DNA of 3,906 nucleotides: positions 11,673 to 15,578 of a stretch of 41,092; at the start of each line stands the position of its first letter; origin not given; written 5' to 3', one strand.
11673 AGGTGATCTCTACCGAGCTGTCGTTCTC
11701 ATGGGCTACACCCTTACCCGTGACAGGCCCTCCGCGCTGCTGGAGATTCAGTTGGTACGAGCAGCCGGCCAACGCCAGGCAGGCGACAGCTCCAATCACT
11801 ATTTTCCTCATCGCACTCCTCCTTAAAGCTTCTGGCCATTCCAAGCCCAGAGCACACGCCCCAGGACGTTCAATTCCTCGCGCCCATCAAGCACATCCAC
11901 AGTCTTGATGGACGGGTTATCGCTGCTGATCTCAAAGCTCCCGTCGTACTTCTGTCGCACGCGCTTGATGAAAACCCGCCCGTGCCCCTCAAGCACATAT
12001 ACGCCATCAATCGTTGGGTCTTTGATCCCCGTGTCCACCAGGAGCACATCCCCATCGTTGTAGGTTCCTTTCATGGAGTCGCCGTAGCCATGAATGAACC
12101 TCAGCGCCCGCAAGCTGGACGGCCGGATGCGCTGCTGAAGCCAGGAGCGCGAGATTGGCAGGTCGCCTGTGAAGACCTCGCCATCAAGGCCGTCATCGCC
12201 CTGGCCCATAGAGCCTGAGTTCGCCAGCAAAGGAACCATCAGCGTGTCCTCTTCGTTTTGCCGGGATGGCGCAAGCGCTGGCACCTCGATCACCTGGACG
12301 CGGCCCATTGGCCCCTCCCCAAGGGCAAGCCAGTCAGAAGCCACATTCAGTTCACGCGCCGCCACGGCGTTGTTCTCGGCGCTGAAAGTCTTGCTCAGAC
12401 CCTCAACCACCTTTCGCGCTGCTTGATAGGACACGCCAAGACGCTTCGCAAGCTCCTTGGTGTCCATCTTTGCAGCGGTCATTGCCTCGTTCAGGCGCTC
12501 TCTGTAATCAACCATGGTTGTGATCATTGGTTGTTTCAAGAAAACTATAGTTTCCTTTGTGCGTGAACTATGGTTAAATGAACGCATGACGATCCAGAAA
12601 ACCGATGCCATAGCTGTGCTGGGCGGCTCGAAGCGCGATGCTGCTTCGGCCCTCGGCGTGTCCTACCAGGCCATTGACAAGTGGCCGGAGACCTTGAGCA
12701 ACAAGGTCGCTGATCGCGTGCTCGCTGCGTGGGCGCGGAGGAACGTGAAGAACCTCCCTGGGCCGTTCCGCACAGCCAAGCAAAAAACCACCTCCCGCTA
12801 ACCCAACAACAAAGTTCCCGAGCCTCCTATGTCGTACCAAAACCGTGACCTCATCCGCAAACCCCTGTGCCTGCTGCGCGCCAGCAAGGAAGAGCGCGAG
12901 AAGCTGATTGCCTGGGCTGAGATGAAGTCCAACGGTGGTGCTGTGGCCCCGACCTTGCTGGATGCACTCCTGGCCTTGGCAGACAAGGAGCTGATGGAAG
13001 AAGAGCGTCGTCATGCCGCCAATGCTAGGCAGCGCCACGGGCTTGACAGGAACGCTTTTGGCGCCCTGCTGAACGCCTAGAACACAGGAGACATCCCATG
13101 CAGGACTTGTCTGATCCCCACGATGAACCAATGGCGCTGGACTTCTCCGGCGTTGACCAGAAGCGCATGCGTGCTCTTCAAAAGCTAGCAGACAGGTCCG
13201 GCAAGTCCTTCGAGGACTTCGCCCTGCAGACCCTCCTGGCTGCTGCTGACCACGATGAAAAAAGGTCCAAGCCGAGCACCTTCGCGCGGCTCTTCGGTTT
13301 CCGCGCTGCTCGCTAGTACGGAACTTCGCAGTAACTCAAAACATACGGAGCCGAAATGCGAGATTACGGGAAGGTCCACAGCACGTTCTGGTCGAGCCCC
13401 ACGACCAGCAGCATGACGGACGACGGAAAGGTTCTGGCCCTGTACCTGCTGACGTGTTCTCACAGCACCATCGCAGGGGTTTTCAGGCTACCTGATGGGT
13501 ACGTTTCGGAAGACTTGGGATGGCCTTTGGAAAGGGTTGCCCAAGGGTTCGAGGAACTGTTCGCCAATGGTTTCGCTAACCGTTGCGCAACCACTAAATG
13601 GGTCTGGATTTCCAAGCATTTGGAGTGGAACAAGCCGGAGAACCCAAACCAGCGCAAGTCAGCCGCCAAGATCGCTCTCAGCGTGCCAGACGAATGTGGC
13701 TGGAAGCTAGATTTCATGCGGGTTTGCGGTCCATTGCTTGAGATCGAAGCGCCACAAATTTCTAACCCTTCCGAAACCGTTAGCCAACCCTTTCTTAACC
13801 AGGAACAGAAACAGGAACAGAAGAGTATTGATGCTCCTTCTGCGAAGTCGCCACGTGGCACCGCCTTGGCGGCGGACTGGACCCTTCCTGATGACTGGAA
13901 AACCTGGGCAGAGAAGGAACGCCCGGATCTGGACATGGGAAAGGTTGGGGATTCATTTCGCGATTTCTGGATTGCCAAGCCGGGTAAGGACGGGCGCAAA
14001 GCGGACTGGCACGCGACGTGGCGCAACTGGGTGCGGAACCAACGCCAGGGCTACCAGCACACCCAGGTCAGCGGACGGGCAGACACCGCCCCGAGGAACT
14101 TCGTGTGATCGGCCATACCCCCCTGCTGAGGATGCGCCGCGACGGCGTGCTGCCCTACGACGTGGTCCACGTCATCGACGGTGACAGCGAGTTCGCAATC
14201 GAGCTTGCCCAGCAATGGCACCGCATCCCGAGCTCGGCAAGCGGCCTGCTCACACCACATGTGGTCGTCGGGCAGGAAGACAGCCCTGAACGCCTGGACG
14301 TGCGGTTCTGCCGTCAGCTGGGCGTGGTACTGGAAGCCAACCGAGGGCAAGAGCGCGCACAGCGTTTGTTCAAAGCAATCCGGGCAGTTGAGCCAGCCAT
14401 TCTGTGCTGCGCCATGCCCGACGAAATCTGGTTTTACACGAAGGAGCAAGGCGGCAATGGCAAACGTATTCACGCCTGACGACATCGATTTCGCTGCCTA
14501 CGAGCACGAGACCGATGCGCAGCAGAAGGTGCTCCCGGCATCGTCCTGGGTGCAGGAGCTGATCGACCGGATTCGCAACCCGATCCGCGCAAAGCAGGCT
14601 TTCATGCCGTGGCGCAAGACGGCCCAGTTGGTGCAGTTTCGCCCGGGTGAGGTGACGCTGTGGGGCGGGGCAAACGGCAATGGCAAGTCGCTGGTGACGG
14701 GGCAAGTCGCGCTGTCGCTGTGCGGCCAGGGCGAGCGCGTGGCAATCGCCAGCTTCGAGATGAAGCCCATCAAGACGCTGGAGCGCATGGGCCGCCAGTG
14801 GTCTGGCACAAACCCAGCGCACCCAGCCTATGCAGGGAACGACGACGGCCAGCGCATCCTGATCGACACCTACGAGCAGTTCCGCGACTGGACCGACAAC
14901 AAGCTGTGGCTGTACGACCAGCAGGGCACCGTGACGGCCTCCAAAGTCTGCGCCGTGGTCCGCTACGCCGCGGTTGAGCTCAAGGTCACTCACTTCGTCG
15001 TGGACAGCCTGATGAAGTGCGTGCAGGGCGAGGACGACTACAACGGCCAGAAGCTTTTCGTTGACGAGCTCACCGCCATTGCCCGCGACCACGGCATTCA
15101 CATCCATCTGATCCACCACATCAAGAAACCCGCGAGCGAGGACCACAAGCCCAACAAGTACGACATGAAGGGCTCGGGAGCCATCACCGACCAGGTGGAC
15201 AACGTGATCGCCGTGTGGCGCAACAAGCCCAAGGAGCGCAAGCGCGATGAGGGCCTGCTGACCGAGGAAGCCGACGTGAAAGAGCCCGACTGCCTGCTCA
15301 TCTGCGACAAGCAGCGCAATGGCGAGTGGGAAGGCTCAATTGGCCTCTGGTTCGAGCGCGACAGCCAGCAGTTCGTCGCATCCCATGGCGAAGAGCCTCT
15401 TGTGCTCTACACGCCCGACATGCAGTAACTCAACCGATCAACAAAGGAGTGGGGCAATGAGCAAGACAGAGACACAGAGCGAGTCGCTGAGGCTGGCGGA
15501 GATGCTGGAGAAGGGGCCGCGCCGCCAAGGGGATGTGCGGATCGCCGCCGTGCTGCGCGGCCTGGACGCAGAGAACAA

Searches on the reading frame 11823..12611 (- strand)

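Call 71: search_protein_families(library=phrogs, proteins=[window:11823-12611:-], max_evalue=0.001)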
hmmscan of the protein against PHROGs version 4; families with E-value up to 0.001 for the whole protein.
window:11823-12611:- (262 aa): 6 families
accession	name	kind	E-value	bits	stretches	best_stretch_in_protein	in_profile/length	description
phrog_4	-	transcription regulation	7.8e-36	124.9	1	2-258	104-337/400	transcriptional repressor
phrog_6201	-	transcription regulation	1.2e-18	68.1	1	167-258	25-116/121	CI-like repressor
phrog_2328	-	transcription regulation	3.9e-08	34.1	1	31-102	11-81/128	transcriptional repressor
phrog_8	-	transcription regulation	0.0001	22.9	1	26-95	67-135/346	transcriptional regulator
phrog_2967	-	transcription regulation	0.00016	22.3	1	33-119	8-96/225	transcriptional regulator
phrog_9710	-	unknown function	0.00022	22.3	0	49-105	28-85/95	-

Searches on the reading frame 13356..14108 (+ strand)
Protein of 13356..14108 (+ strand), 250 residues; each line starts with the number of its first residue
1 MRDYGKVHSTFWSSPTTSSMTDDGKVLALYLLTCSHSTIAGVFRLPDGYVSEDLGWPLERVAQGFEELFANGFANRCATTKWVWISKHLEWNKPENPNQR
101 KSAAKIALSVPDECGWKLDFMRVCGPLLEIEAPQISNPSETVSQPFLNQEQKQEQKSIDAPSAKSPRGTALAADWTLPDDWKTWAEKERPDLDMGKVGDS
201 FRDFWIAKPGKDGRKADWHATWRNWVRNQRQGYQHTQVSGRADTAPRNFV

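Call 71: search_protein_families(library=phrogs, proteins=[window:13356-14108:+], max_evalue=0.001)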
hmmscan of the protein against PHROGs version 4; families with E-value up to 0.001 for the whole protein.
window:13356-14108:+ (250 aa): 9 families
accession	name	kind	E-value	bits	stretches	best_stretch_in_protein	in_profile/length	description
phrog_1701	-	DNA, RNA and nucleotide metabolism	8.2e-35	122.1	1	1-158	1-165/323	DnaD-like helicase loader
phrog_25711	-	unknown function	6.1e-18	66.5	1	1-107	3-110/164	-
phrog_3992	-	DNA, RNA and nucleotide metabolism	6.8e-16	59.7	1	136-236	173-279/345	primosomal protein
phrog_1408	-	DNA, RNA and nucleotide metabolism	5.5e-13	50.1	1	144-245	165-270/302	replication initiation protein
phrog_12196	-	unknown function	7.2e-13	49.6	1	1-157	1-167/297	-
phrog_25210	-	unknown function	6.4e-11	43.3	1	1-156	1-163/207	-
phrog_1032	-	DNA, RNA and nucleotide metabolism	1.2e-06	29.7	1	144-237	159-260/281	replication initiation protein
phrog_11896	-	DNA, RNA and nucleotide metabolism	1.7e-05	25.9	1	137-218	138-224/225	primosomal protein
phrog_6251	-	DNA, RNA and nucleotide metabolism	0.00021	21.9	1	3-63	3-64/284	replisome organizer DnaA-like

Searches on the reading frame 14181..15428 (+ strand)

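Call 71: search_protein_families(library=phrogs, proteins=[window:14181-15428:+], max_evalue=0.001)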
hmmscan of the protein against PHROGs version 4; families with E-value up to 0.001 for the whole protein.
window:14181-15428:+ (415 aa): 8 families
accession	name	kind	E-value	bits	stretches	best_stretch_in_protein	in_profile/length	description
phrog_5482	-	unknown function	4.6e-86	289.6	1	111-410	2-308/341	-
phrog_239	-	DNA, RNA and nucleotide metabolism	1e-57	197.7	1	119-405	317-603/801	DNA primase/helicase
phrog_19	-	DNA, RNA and nucleotide metabolism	5.2e-27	96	1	153-400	350-580/621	DnaB-like replicative helicase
phrog_243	-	DNA, RNA and nucleotide metabolism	1.2e-15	58.2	1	148-399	27-266/273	DnaB-like replicative helicase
phrog_23248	-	DNA, RNA and nucleotide metabolism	2.4e-12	47.7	1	328-405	2-86/111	DNA primase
phrog_3123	-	unknown function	1.6e-05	24.7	1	260-347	449-538/583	-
phrog_6357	-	unknown function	6.1e-05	23.5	1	268-374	120-216/321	-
phrog_6012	-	DNA, RNA and nucleotide metabolism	0.00089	19.6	0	255-323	236-303/447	DNA helicase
